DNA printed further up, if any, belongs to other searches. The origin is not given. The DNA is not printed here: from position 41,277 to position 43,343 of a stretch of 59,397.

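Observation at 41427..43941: CofD-family transferase fused to a HAD phosphatase, paired with a MobA-like nucleotidyltransferase, inside a Wzx-type glycan operon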

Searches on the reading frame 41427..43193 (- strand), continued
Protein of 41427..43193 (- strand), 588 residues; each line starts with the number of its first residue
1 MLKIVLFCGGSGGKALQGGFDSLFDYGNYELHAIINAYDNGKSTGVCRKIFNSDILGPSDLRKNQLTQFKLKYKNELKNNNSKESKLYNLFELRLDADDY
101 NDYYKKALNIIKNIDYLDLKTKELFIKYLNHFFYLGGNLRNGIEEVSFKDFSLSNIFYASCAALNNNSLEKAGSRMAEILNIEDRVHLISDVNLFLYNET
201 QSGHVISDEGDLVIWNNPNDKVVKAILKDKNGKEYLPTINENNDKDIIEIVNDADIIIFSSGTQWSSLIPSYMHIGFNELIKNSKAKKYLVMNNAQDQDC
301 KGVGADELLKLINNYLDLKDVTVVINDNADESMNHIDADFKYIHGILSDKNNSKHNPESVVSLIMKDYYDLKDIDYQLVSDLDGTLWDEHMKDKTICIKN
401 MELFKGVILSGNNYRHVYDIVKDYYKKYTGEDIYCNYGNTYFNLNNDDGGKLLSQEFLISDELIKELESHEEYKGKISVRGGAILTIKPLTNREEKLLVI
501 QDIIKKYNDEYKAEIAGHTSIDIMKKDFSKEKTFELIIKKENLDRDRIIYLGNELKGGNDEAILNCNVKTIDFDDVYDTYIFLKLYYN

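Call 61: search_protein_families(library=ncbifam, proteins=[L037:8528-9178:+, L037:9175-9999:+, L037:7557-8531:+, L034:8200-8847:-, L034:7409-8203:-, L021:8768-9793:+, L037:9980-12034:+], max_evalue=0.01)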
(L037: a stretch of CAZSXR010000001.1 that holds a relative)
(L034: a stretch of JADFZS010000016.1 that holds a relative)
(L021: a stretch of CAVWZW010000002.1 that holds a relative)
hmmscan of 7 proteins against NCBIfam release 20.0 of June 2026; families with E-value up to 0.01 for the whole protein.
L037:8528-9178:+ (216 aa): 38 families (the best 25 are shown)
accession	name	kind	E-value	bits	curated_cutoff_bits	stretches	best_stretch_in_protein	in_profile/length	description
TIGR02009.1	PGMB-YQAB-SF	subfamily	8.8e-35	120.6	153.35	1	9-189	4-186/186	beta-phosphoglucomutase family hydrolase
TIGR01990.1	bPGM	equivalog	2.8e-26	92.7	189.4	1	9-189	4-186/187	beta-phosphoglucomutase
NF008087.0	PRK10826.1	equivalog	9.9e-25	87.4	191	1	9-213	10-215/222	hexitol phosphatase HxpB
NF053653.1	InDiPhoBT2121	equivalog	1.9e-22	79.9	245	1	8-205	3-203/216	inorganic diphosphatase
NF008000.0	PRK10725.1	equivalog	2.7e-20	73.3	215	1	9-189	8-185/188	fructose-1-phosphate/6-phosphogluconate phosphatase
NF009695.0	PRK13222.1-2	equivalog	1.1e-19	70.8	225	1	3-190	3-194/226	phosphoglycolate phosphatase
TIGR01509.1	HAD-SF-IA-v3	subfamily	1.8e-18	67.2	29.4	1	76-189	50-154/154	HAD-IA family hydrolase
NF046057.1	bifunc_MtlD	equivalog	6.2e-18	64.5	800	1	98-207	102-209/683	bifunctional mannitol-1-phosphate dehydrogenase/phosphatase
TIGR01449.2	PGP_bact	equivalog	8.9e-16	58.1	180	1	9-212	1-208/213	phosphoglycolate phosphatase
TIGR02253.1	CTE7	subfamily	1.5e-15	57.6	169.75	1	9-191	5-196/221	TIGR02253 family HAD-type hydrolase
NF009697.0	PRK13222.1-4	equivalog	8.4e-15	54.7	327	1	9-189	10-193/232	phosphoglycolate phosphatase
NF009694.0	PRK13222.1-1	equivalog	1.7e-14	53.8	415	1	84-190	104-211/252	phosphoglycolate phosphatase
NF009804.0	PRK13288.1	equivalog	3.1e-14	52.9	218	1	9-198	6-191/215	pyrophosphatase PpaX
TIGR02252.1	DREG-2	subfamily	2e-11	44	155.2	1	96-186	110-201/203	HAD hydrolase, REG-2-like, family IA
NF009698.0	PRK13223.1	equivalog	9.4e-11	41.4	466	1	7-188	14-199/272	phosphoglycolate phosphatase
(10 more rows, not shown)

L037:9175-9999:+ (274 aa): 35 families (the best 25 are shown)
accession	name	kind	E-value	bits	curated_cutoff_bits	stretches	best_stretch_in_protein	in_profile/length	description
NF010934.1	PRK14354.1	equivalog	1.4e-27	96.3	450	1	25-264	2-237/447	bifunctional UDP-N-acetylglucosamine diphosphorylase/glucosamine-1-phosphate N-acetyltransferase GlmU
TIGR01173.1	glmU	equivalog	8.3e-26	90.8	366.85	1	25-268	3-241/452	bifunctional UDP-N-acetylglucosamine diphosphorylase/glucosamine-1-phosphate N-acetyltransferase GlmU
NF010936.0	PRK14356.1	equivalog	4.1e-22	78.7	666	1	22-267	5-247/456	bifunctional UDP-N-acetylglucosamine diphosphorylase/glucosamine-1-phosphate N-acetyltransferase GlmU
NF010933.0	PRK14353.1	equivalog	5.8e-21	74.6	505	1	20-264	3-243/453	bifunctional UDP-N-acetylglucosamine diphosphorylase/glucosamine-1-phosphate N-acetyltransferase GlmU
NF010937.0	PRK14357.1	equivalog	7.9e-17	61.3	658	1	25-264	3-230/448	bifunctional UDP-N-acetylglucosamine diphosphorylase/glucosamine-1-phosphate N-acetyltransferase GlmU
TIGR03992.1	Arch_glmU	subfamily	3.6e-16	59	292.1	1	24-196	2-170/393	bifunctional sugar-1-phosphate nucleotidylyltransferase/acetyltransferase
NF010932.0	PRK14352.1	equivalog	3.5e-15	55.6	611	1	21-252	5-236/488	bifunctional UDP-N-acetylglucosamine diphosphorylase/glucosamine-1-phosphate N-acetyltransferase GlmU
NF010935.0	PRK14355.1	equivalog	5.9e-15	54.8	718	1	21-254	2-233/459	bifunctional UDP-N-acetylglucosamine diphosphorylase/glucosamine-1-phosphate N-acetyltransferase GlmU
NF010939.0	PRK14359.1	equivalog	6.5e-14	51.4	592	1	25-263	5-233/430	bifunctional UDP-N-acetylglucosamine diphosphorylase/glucosamine-1-phosphate N-acetyltransferase GlmU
NF010938.0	PRK14358.1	equivalog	1e-13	50.7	500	1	24-264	9-245/481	bifunctional N-acetylglucosamine-1-phosphate uridyltransferase/glucosamine-1-phosphate acetyltransferase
NF041313.1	UDPGP_AglF_Halo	equivalog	1.8e-13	50.5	400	1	24-261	2-232/234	UTP--glucose-1-phosphate uridylyltransferase AglF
NF006986.0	PRK09451.1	equivalog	2.4e-13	49.7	725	1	20-264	3-240/456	bifunctional UDP-N-acetylglucosamine diphosphorylase/glucosamine-1-phosphate N-acetyltransferase GlmU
NF010940.0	PRK14360.1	equivalog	1.7e-12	46.7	602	1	27-260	6-233/452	bifunctional UDP-N-acetylglucosamine diphosphorylase/glucosamine-1-phosphate N-acetyltransferase GlmU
TIGR01208.1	rmlA_long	equivalog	2.8e-11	42.9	320.25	1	25-181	2-164/353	glucose-1-phosphate thymidylyltransferase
NF041173.1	Sug_nt_acttase_Thmprot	equivalog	1.2e-08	34.4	600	1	25-179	3-156/405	bifunctional sugar-1-phosphate nucleotidylyltransferase/acetyltransferase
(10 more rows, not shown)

L037:7557-8531:+ (324 aa): 15 families
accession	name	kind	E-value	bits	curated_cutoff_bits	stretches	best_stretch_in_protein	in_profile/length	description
NF045667.1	MTase_DVU1556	equivalog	4.4e-11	42.6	155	1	125-223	20-120/213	DVU_1556 family methyltransferase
TIGR01983.1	UbiG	equivalog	3.9e-10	39.4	102.95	1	103-222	26-151/228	bifunctional 2-polyprenyl-6-hydroxyphenol methylase/3-demethylubiquinol 3-O-methyltransferase UbiG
TIGR04345.1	ovoA_Cterm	equivalog_domain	1.3e-06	28.1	170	1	187-225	134-172/242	putative 4-mercaptohistidine N1-methyltransferase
NF043040.1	corrin_prot_MT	hypoth_equivalog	1.8e-05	24.3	180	1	123-250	36-176/216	corrinoid protein-associated methyltransferase CpaM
NF041675.1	sarc_dimgly_tmase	equivalog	4.4e-05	23.5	550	1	105-280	44-226/278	sarcosine/dimethylglycine N-methyltransferase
NF001244.0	PRK00216.1-5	equivalog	0.00013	21.4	216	1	123-247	49-176/236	bifunctional demethylmenaquinone methyltransferase/2-methoxy-6-polyprenyl-1,4-benzoquinol methylase UbiE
TIGR02081.1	metW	equivalog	0.00037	20.1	189.5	1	127-228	13-113/194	methionine biosynthesis protein MetW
TIGR01934.1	MenG_MenH_UbiE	subfamily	0.00043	19.6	158.35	1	125-222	37-141/223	ubiquinone/menaquinone biosynthesis methyltransferase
TIGR00452.1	TIGR00452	equivalog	0.0012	17.7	275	1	128-265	118-263/316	tRNA 5-methoxyuridine(34)/uridine 5-oxyacetic acid(34) synthase CmoB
TIGR02072.1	BioC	equivalog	0.0031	17.4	184.95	0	117-267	23-174/244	malonyl-ACP O-methyltransferase BioC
NF011650.0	PRK15068.1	equivalog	0.0052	15.7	209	0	128-265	123-269/324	tRNA 5-methoxyuridine(34)/uridine 5-oxyacetic acid(34) synthase CmoB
TIGR02021.1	BchM-ChlM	equivalog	0.006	16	158.9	1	124-203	51-134/218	magnesium protoporphyrin IX methyltransferase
NF045825.1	FAmtase_mtf2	equivalog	0.0081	15.4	400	0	130-222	61-158/248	fatty-acid O-methyltransferase Mtf2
NF008686.0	PRK11705.1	equivalog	0.0087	15.1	400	0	129-223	169-266/383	cyclopropane fatty acyl phospholipid synthase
NF040539.1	AST_met_ArsM_2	exception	0.0099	15.7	240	0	124-221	53-162/262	putative arsinothricin biosynthesis methyltransferase ArsM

L034:8200-8847:- (215 aa): 35 families (the best 25 are shown)
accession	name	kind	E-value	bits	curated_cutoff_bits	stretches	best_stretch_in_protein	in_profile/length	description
TIGR02009.1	PGMB-YQAB-SF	subfamily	4.9e-38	131.2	153.35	1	6-186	2-185/186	beta-phosphoglucomutase family hydrolase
TIGR01990.1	bPGM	equivalog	2.2e-29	102.8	189.4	1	6-187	2-186/187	beta-phosphoglucomutase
NF008000.0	PRK10725.1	equivalog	4.5e-23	82.3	215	1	2-185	2-183/188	fructose-1-phosphate/6-phosphogluconate phosphatase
NF008087.0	PRK10826.1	equivalog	7.8e-23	81.2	191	1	5-211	7-215/222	hexitol phosphatase HxpB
NF053653.1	InDiPhoBT2121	equivalog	1.3e-20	73.9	245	1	6-205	2-205/216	inorganic diphosphatase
NF009695.0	PRK13222.1-2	equivalog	5.5e-20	71.8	225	1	2-215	3-222/226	phosphoglycolate phosphatase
TIGR01449.2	PGP_bact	equivalog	5e-18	65.4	180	1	8-215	1-213/213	phosphoglycolate phosphatase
NF009697.0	PRK13222.1-4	equivalog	7.4e-17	61.4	327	1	4-188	6-194/232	phosphoglycolate phosphatase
TIGR02254.1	YjjG_YfnB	equivalog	3.4e-15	56.1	159.9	1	7-215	3-223/223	YjjG family noncanonical pyrimidine nucleotidase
TIGR01509.1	HAD-SF-IA-v3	subfamily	3.9e-15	56.3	29.4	1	73-186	49-153/154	HAD-IA family hydrolase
TIGR02253.1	CTE7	subfamily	4.8e-15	55.9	169.75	1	7-194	4-201/221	TIGR02253 family HAD-type hydrolase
NF007854.0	PRK10563.1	equivalog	1.7e-14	54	211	1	2-214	1-211/221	6-phosphogluconate phosphatase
TIGR01454.1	AHBA_synth_RP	hypoth_equivalog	5.2e-14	52.4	246.65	1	8-188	1-175/205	AHBA synthesis associated protein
NF046057.1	bifunc_MtlD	equivalog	9.3e-14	50.8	800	1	7-203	9-205/683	bifunctional mannitol-1-phosphate dehydrogenase/phosphatase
NF008610.0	PRK11587.1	equivalog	4e-12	46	282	1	8-211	6-203/219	sugar phosphatase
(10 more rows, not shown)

L034:7409-8203:- (264 aa): 22 families
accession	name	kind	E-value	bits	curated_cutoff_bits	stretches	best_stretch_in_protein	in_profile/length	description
NF010934.1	PRK14354.1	equivalog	3.9e-22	78.4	450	1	21-262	2-238/447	bifunctional UDP-N-acetylglucosamine diphosphorylase/glucosamine-1-phosphate N-acetyltransferase GlmU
TIGR01173.1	glmU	equivalog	3.3e-21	75.6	366.85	1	21-263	3-239/452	bifunctional UDP-N-acetylglucosamine diphosphorylase/glucosamine-1-phosphate N-acetyltransferase GlmU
NF010932.0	PRK14352.1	equivalog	6e-19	68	611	1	19-257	7-242/488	bifunctional UDP-N-acetylglucosamine diphosphorylase/glucosamine-1-phosphate N-acetyltransferase GlmU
NF010936.0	PRK14356.1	equivalog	1.3e-16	60.5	666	1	20-261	7-244/456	bifunctional UDP-N-acetylglucosamine diphosphorylase/glucosamine-1-phosphate N-acetyltransferase GlmU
NF010935.0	PRK14355.1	equivalog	1.4e-16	60.2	718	1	20-258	5-238/459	bifunctional UDP-N-acetylglucosamine diphosphorylase/glucosamine-1-phosphate N-acetyltransferase GlmU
NF010938.0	PRK14358.1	equivalog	4.7e-16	58.4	500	1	19-258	8-240/481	bifunctional N-acetylglucosamine-1-phosphate uridyltransferase/glucosamine-1-phosphate acetyltransferase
NF010933.0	PRK14353.1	equivalog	7.7e-15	54.4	505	1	19-260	6-242/453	bifunctional UDP-N-acetylglucosamine diphosphorylase/glucosamine-1-phosphate N-acetyltransferase GlmU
NF010937.0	PRK14357.1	equivalog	2e-14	53.4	658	1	21-261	3-230/448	bifunctional UDP-N-acetylglucosamine diphosphorylase/glucosamine-1-phosphate N-acetyltransferase GlmU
NF010940.0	PRK14360.1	equivalog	2.3e-13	49.5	602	1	23-259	6-235/452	bifunctional UDP-N-acetylglucosamine diphosphorylase/glucosamine-1-phosphate N-acetyltransferase GlmU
NF006986.0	PRK09451.1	equivalog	2e-10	40.1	725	1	20-257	7-234/456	bifunctional UDP-N-acetylglucosamine diphosphorylase/glucosamine-1-phosphate N-acetyltransferase GlmU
TIGR03992.1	Arch_glmU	subfamily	4.7e-10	38.9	292.1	1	20-193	2-170/393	bifunctional sugar-1-phosphate nucleotidylyltransferase/acetyltransferase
NF041313.1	UDPGP_AglF_Halo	equivalog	2.1e-08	33.9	400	1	20-152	2-136/234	UTP--glucose-1-phosphate uridylyltransferase AglF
TIGR01208.1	rmlA_long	equivalog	2.7e-08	33.1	320.25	1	21-145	2-131/353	glucose-1-phosphate thymidylyltransferase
TIGR03310.1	matur_MocA_YgfJ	equivalog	6e-08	32.9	186.45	1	21-168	2-147/188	molybdenum cofactor cytidylyltransferase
TIGR00453.1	ispD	equivalog_domain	5.8e-07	29.2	181.3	1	21-75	2-58/219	2-C-methyl-D-erythritol 4-phosphate cytidylyltransferase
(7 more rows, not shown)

L021:8768-9793:+ (341 aa): 2 families
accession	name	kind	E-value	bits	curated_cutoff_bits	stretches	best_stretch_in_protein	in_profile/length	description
TIGR00099.1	Cof-subfamily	subfamily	2.5e-05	24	137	0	220-256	161-197/256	Cof-type HAD-IIB family hydrolase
TIGR01484.1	HAD-SF-IIB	subfamily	3.5e-05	23.9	41.8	1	32-290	2-211/221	HAD-IIB family hydrolase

L037:9980-12034:+ (684 aa): 19 families
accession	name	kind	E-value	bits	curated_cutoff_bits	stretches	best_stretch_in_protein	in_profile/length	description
TIGR01826.1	CofD_related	subfamily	1.6e-25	90.2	196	3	10-93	1-78/310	uridine diphosphate-N-acetylglucosamine-binding protein YvcK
TIGR04357.1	CofD_rel_GAK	hypoth_equivalog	2.6e-25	89.6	340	1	9-361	3-319/368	GAK system CofD-like protein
TIGR04182.1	glyco_TIGR04182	equivalog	4.1e-25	88.7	325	1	430-663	2-216/293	S-layer glycoprotein N-glycosyltransferase AglJ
TIGR04283.1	glyco_like_mftF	equivalog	5.5e-17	62.1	182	1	430-534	1-97/221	TIGR04283 family arsenosugar biosynthesis glycosyltransferase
NF058614.1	PPMAGASynPpgS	equivalog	1.1e-16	61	370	1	430-665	2-223/226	polyprenyl-phospho-N-acetylgalactosaminyl synthase PpgS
TIGR03965.1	mycofact_glyco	equivalog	4.1e-14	52.3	280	1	409-541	55-187/467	mycofactocin biosynthesis glycosyltransferase MftF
NF041391.1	DPhHxTase_Halo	equivalog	4.8e-13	48.6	375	1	437-644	4-189/213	dolichyl-phosphate hexose transferase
NF010496.0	PRK13915.1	equivalog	1e-12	47.8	262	1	421-533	25-142/307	glucosyl-3-phosphoglycerate synthase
TIGR03937.1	PgaC_IcaA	equivalog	1.6e-12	47.1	422.3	1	427-543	44-161/407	poly-beta-1,6-N-acetyl-D-glucosamine synthase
NF007482.0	PRK10073.1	equivalog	1.3e-09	37.6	423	1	428-538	6-115/334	glycosyltransferase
NF047588.1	GlcsyltransPgfSStrep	equivalog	2.9e-08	33.3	500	1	430-533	3-110/308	glycosyltransferase PgfS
NF047683.1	TeichurnBiosyTuaG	equivalog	1.8e-07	31.1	400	1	428-544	6-122/252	teichuronic acid biosynthesis protein TuaG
TIGR03111.1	glyc2_xrt_Gpos1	hypoth_equivalog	1.2e-06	27.6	363.95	1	416-533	38-156/439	TIGR03111 family XrtG-associated glycosyltransferase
NF041875.1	EPS_EpsD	equivalog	1.9e-06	27.6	370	1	430-527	1-98/325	exopolysaccharide biosynthesis glycosyltransferase EpsD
NF007986.1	PRK10714.1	equivalog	0.00032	19.8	529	1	429-532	7-114/316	undecaprenyl-phosphate 4-deoxy-4-formamido-L-arabinose transferase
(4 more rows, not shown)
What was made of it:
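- A second, unrelated mutase-containing HAD subfamily fills the same slot in Proteobacteria (call 61). The analogous slot in Proteobacteria is filled by a beta-PGM-family HAD (call 61).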
